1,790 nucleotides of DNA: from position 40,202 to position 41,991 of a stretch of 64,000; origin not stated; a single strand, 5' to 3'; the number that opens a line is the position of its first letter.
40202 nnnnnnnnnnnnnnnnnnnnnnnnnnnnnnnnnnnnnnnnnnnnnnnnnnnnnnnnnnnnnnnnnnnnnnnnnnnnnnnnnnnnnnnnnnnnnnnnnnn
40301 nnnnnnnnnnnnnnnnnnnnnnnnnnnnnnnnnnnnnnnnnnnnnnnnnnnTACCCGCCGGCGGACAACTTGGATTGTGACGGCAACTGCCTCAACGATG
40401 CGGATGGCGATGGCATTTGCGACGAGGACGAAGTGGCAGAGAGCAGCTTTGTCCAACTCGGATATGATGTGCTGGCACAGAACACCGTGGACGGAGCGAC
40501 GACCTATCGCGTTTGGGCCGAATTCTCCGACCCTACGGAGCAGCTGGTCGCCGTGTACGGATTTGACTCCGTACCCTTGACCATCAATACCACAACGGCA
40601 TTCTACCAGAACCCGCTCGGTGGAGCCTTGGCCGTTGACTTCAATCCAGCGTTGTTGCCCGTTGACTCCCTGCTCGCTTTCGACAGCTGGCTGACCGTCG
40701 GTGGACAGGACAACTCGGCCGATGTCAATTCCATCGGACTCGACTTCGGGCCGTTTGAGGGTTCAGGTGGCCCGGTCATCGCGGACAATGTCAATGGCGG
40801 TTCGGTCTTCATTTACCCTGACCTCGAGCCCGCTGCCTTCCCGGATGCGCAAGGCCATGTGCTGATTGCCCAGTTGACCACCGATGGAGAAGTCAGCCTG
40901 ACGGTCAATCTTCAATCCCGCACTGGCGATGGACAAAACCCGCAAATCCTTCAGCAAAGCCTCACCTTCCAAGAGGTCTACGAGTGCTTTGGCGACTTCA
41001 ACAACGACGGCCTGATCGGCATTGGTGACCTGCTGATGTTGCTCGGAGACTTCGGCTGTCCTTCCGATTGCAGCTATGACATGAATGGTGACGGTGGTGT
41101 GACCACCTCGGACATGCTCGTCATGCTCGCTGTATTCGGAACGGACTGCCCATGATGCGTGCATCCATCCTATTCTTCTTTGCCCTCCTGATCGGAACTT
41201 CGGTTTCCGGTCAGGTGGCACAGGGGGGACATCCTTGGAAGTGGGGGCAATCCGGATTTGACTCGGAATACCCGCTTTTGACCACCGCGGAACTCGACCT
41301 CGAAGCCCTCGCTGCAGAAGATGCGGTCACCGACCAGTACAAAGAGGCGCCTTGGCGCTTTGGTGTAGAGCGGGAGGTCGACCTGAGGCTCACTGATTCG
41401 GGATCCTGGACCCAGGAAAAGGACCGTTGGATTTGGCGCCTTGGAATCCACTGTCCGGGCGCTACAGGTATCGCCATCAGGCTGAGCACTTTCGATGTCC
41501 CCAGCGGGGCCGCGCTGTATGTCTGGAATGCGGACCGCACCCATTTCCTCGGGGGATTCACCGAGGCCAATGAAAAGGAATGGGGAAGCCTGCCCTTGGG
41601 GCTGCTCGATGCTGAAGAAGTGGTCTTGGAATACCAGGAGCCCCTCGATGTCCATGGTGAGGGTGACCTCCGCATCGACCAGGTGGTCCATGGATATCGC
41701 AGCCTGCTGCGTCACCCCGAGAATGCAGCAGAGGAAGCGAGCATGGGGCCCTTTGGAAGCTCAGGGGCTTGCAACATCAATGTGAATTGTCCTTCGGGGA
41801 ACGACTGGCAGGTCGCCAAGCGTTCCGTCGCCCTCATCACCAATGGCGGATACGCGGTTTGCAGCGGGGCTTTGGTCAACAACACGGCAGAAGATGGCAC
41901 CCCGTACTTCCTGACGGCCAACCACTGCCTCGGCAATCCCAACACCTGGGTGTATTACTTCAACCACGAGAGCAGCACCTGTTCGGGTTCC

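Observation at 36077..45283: tRNA-Gly/tRNA-Leu-bounded locus of dockerin-tagged secreted proteins: candidate uncharacterised Ca-dependent surface-assembly or sorting system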

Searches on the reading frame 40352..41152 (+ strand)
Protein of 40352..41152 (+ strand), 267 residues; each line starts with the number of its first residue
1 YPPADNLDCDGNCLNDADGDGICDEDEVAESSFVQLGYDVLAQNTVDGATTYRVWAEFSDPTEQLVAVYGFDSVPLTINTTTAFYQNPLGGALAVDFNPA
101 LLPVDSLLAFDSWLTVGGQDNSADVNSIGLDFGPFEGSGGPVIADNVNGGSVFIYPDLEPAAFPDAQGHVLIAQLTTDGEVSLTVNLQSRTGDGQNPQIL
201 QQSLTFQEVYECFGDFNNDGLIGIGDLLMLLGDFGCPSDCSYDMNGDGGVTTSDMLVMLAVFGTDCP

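Call 20: search_solved_structures(query=window:40352-41152:+, max_evalue=10, show_alignments=3)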
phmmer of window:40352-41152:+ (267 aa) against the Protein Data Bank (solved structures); distinct sequences matched with E-value up to 10: 5.
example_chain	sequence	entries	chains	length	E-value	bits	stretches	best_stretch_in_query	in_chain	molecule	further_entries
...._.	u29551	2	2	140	0.0001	24.9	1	209-252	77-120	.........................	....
2y3n_B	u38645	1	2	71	0.0032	20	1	213-264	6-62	CELLULOSOMAL FAMILY-48 PROCESSIVE GLYCOSIDE HYDROLASE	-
6kge_D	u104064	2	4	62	0.29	13.6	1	213-259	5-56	And cellulose-binding endoglucanase family 9 CelL ortholog dockerin domain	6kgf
6kg9_A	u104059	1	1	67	0.3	13.5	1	212-259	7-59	And cellulose-binding endoglucanase family 9 CelL ortholog dockerin domain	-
6kgc_B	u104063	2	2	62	0.31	13.5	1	213-259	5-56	And cellulose-binding endoglucanase family 9 CelL ortholog dockerin domain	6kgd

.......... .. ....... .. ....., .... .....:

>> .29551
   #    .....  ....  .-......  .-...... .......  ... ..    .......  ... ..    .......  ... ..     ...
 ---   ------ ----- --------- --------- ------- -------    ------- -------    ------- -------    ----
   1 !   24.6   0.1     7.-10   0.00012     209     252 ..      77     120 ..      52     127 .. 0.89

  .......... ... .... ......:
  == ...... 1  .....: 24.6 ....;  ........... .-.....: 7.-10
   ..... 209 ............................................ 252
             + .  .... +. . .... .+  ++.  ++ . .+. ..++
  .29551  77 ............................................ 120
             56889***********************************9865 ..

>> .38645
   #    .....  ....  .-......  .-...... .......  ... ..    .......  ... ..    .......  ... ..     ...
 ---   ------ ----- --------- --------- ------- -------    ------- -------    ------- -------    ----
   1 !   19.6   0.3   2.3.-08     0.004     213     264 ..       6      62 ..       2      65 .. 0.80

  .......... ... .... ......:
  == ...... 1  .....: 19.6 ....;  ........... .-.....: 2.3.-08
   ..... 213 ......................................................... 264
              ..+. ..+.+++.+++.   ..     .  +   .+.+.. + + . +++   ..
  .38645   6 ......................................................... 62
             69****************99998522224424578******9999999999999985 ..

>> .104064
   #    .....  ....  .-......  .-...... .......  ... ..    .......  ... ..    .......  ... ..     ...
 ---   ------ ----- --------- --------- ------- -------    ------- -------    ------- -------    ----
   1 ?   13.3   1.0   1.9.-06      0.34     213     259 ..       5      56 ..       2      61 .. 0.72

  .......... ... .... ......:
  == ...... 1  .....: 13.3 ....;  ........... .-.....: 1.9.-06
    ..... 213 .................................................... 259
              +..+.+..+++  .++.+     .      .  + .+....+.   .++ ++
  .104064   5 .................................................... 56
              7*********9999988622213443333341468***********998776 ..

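Call 43: search_protein_families(library=ncbifam, proteins=[window:40352-41152:+], max_evalue=0.1)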
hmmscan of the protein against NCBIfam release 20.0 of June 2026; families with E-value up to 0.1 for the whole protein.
window:40352-41152:+ (267 aa): 0 families

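Call 48: find_homologous_proteins(query=window:40352-41152:+, max_evalue=0.001)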
Query window:40352-41152:+ (267 aa): 97 proteins with E <= 0.001 among 1753 candidates.
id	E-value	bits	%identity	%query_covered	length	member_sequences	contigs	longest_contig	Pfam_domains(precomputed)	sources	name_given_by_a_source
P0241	1.9e-157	541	88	100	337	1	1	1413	-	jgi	-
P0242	2.5e-147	508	84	100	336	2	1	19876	-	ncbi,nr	ncbi:MAG TPA: hypothetical protein DHV07_06945, partial [Flavobacteriales bacterium]|nr:hypothetical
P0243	6.0e-135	467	81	98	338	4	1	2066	-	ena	-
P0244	7.7e-127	440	85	85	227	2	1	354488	-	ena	-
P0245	3.2e-120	419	79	87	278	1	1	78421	-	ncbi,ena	-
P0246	2.6e-118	412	84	81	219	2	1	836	-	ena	-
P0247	1.1e-91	325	58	97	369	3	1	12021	-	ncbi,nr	ncbi:MAG: dockerin type I domain-containing protein, partial [Flavobacteriales bacterium]|nr:dockeri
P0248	1.5e-78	282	82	57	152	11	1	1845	-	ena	-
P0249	3.6e-77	277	54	94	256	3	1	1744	PF00404.25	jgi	jgi:hypothetical protein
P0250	2.8e-75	271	45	74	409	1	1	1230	-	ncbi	ncbi:MAG: hypothetical protein AAF193_10355, partial [Bacteroidota bacterium]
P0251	1.0e-72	263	44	78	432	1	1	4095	-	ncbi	-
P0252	4.8e-65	238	84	49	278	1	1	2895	-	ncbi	ncbi:MAG: hypothetical protein ACPG85_02615, partial [Flavobacteriales bacterium]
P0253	3.1e-53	199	50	66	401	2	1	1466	-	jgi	jgi:hypothetical protein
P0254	2.7e-51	193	52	66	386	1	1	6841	-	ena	-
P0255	8.4e-51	191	51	69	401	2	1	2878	-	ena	-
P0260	1.7e-31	128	36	91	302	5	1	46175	-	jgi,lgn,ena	jgi:hypothetical protein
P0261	2.4e-29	121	38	81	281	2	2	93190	-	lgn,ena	-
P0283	1.1e-12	66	31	77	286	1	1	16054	-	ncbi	-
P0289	9.4e-11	60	30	67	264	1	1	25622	-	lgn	-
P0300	9.3e-9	53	35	56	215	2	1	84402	-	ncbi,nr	ncbi:MAG: hypothetical protein CMJ40_06650 [Phycisphaerae bacterium]|nr:hypothetical protein [Phycis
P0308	1.0e-7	50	49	22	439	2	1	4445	PF11617.14,PF00404.25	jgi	jgi:hypothetical protein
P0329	1.7e-5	42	29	69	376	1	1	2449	PF18962.8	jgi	-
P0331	7.5e-5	40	27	69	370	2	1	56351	PF18962.8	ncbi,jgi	-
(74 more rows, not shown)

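Call 82: predict_structure(alignment_id=A4)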
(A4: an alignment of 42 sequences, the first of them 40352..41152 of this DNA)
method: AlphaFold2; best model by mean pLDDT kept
length: 267 residues; sequences in the alignment: 42
mean_pLDDT: 90.0   pTM: 0.76
mean pLDDT of the five models: 90.0, 89.9, 89.8, 89.2, 88.0
residues with pLDDT >= 90: 185; 70-90: 55; 50-70: 22; < 50: 5
segments of 3 or more residues with pLDDT < 50: 1-3
pLDDT, mean of each block of 10 residues (from residue 1): 51 69 74 97 90 98 97 97 97 97 97 97 96 96 96 92 97 97 98 94 85 80 92 87 88 90 78
secondary structure, 60 per line:
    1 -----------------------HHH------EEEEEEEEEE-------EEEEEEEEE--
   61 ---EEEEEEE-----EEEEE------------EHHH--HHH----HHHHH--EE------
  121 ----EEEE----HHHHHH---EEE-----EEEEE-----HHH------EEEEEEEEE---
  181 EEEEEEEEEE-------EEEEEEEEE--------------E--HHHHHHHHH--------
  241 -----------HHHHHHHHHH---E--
elements in order: E33-42 E50-58 E64-70 E76-80 H106-110 E125-128 H133-138 E142-144 E150-154 E169-177 E181-190 E198-206 H224-232 H252-261

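Call 85: fold_search(model_id=the predicted structure, library=pdb)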
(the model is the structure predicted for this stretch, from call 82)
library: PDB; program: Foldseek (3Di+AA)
matches with E <= 10: 1354; with E <= 0.001: 2
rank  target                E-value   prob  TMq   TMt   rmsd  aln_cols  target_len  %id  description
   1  2vo8                  1.3e-04  1.00  0.29  0.46   6.2       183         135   11  Cohesin module from Clostridium perfringens ATCC13124 family 33 glycoside hydrolase. (released 2008-09-02)
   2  2jh2_B                6.7e-04  1.00  0.29  0.46   5.6       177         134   12  X-ray crystal structure of a cohesin-like module from Clostridium perfringens (released 2007-11-06)
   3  2jh2_C                1.5e-03  0.99  0.30  0.51   5.6       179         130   12  X-ray crystal structure of a cohesin-like module from Clostridium perfringens (released 2007-11-06)
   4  3is0                  2.6e-03  0.95  0.27  0.20   7.1       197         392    8  Crystal structure of functional region of UafA from Staphylococcus saprophyticus in the presence of cholesterol (released 2010-09-08)
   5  3is1                  2.6e-03  0.95  0.26  0.20   7.3       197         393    8  Crystal structure of functional region of UafA from Staphylococcus saprophyticus in C2 form at 2.45 angstrom resolution (released 2010-09-08)
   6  2o4e_MODEL_1_A        3.1e-03  0.99  0.31  0.44   5.7       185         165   12  The solution structure of a protein-protein interaction module from a family 84 glycoside hydrolase of Clostri (released 2007-11-06)
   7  5dz9                  3.1e-03  0.66  0.23  0.20   8.6       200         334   10  Streptococcus agalactiae AgI/II polypeptide BspA C-terminal domain (Mut) (released 2016-06-22)
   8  6znc_A                3.8e-03  0.57  0.22  0.27   9.7       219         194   10  Structural basis of reactivation of oncogenic p53 mutants by a small molecule: methylene quinuclidinone (MQ). Human wi (released 2021-12-08)
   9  7z71_A                3.8e-03  0.44  0.20  0.24  10.3       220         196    7  Crystal structure of p63 DBD in complex with darpin C14 (released 2022-07-06)
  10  7z71_C                4.5e-03  0.30  0.18  0.21  10.9       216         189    9  Crystal structure of p63 DBD in complex with darpin C14 (released 2022-07-06)
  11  2f6a_A                5.1e-03  0.91  0.28  0.26   9.0       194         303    8  Collagen Adhesin and Collagen Complex Structure (released 2006-12-12)
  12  9njy_A                5.4e-03  0.85  0.26  0.24   9.5       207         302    7  Terminal two domains of ClfA002 with bound Fab of AZD7745 (released 2025-07-30)
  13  7z7e_A                5.7e-03  0.51  0.21  0.26  10.1       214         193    7  Crystal structure of p63 DNA binding domain in complex with inhibitory DARPin G4 (released 2022-06-29)
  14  7b49_A                5.7e-03  0.47  0.22  0.26   9.2       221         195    8  Structural basis of reactivation of oncogenic p53 mutants by a small molecule: methylene quinuclidinone (MQ). Human p5 (released 2021-12-08)
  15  4fl4_B                6.0e-03  0.69  0.25  0.34   8.7       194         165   12  Scaffoldin conformation and dynamics revealed by a ternary complex from the Clostridium thermocellum cellulosome (released 2012-06-27)
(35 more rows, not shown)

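Call 102: search_protein_families(library=ncbifam, proteins=[P0300, P0329, P0331, P0260, P0261, P0283, P0289], max_evalue=0.05)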
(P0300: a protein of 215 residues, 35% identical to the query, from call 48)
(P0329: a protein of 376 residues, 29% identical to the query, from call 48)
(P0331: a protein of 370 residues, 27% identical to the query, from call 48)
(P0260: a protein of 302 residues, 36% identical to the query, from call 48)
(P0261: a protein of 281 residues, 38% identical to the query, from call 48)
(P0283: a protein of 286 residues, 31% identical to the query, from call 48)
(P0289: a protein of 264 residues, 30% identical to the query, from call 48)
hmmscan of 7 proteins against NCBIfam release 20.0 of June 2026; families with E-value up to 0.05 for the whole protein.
P0300 (215 aa): 0 families

P0329 (376 aa): 3 families
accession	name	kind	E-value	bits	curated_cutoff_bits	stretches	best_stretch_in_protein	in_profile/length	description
TIGR04183.1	Por_Secre_tail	domain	1.3e-12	47.5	23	1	299-375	1-72/72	T9SS type A sorting domain-containing protein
NF038113.1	T9SSA_dep_M36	equivalog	6.3e-11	41.2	885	1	275-374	770-868/869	T9SS-dependent M36 family metallopeptidase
NF052644.1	T9SS_DNase_Rie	equivalog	0.0033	16.8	260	1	308-375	192-251/251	T9SS-dependent surface endonuclease, AS87_RS02955 family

P0331 (370 aa): 5 families
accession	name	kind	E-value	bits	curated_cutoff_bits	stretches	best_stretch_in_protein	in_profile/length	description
TIGR04183.1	Por_Secre_tail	domain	3.2e-13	49.5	23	1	297-369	1-72/72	T9SS type A sorting domain-containing protein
NF038113.1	T9SSA_dep_M36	equivalog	5.4e-11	41.4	885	1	283-369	781-869/869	T9SS-dependent M36 family metallopeptidase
NF050177.1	TapA_OM_Porphy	equivalog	0.0002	20.2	500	1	280-360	455-535/544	TapA/TapC family T9SS-dependent outer membrane protein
NF052644.1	T9SS_DNase_Rie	equivalog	0.0043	16.4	260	1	320-369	203-251/251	T9SS-dependent surface endonuclease, AS87_RS02955 family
NF033708.1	T9SS_Cterm_ChiA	domain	0.0093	15.8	40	1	319-367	4-54/55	T9SS sorting signal type C domain-containing protein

P0260 (302 aa): 1 family
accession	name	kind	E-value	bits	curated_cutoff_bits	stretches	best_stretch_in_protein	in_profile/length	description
NF041540.1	dockerin_GC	domain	0.0089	16.4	29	1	246-300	1-67/67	GC-type dockerin domain-anchored protein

P0261 (281 aa): 1 family
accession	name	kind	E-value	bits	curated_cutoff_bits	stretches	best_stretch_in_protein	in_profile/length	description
NF041540.1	dockerin_GC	domain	3.1e-05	24.3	29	1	225-279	1-67/67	GC-type dockerin domain-anchored protein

P0283 (286 aa): 1 family
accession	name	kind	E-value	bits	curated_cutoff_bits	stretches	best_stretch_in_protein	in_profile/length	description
NF041540.1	dockerin_GC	domain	7.1e-05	23.1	29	1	231-279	3-63/67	GC-type dockerin domain-anchored protein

P0289 (264 aa): 0 families

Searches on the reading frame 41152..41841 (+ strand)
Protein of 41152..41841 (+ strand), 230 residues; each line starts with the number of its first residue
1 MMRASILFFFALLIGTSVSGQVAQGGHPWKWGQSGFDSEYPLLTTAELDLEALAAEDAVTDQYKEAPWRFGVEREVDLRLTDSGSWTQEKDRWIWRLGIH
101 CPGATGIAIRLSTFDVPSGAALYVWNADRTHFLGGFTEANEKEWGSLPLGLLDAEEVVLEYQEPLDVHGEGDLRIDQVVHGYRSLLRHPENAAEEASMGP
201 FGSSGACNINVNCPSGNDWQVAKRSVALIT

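Call 44: search_protein_families(library=pfam, proteins=[window:41152-41841:+], max_evalue=5)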
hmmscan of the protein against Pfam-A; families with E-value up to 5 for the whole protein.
window:41152-41841:+ (230 aa): 1 family
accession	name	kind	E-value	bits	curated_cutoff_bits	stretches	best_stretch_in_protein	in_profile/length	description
PF19773.5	DUF6259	-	0.098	12.2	28.7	1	58-127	19-87/300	Domain of unknown function (DUF6259)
